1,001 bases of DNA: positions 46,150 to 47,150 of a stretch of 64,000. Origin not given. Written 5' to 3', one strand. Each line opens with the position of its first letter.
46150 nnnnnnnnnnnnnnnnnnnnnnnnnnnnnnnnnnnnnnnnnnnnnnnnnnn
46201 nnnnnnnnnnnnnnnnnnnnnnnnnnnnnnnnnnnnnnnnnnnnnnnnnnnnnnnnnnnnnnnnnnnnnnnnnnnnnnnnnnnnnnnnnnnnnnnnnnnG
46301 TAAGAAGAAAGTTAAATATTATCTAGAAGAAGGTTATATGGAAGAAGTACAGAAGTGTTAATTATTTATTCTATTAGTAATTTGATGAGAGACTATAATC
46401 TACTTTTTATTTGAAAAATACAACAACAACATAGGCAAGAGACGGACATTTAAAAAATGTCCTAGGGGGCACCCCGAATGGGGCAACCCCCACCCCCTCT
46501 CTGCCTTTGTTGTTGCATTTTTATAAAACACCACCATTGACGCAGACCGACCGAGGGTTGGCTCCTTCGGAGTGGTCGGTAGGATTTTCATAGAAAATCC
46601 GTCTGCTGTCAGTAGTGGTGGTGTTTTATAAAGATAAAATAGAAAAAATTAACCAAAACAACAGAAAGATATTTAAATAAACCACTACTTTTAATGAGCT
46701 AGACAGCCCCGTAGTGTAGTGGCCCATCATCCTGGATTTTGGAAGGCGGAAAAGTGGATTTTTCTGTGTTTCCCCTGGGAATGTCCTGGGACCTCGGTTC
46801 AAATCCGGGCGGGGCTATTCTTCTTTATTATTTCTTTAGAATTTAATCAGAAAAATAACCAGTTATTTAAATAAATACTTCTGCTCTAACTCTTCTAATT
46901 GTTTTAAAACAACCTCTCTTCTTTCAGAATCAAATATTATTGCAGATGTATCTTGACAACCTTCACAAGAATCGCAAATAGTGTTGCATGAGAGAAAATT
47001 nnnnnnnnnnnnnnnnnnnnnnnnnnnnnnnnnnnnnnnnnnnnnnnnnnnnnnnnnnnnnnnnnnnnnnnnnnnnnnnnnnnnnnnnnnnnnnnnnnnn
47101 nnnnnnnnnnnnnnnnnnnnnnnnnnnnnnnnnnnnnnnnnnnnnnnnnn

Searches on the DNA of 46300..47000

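Call 79: search_rna_families(source=window, start=46300, end=47000, threshold=evalue, max_evalue=0.01)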
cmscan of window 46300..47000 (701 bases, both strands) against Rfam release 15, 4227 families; matches with E-value up to 0.01: 1.
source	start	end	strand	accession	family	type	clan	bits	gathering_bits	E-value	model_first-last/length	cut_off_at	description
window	46705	46817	+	RF00005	tRNA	Gene; tRNA;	CL00001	40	29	6.1e-07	1-71/71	no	tRNA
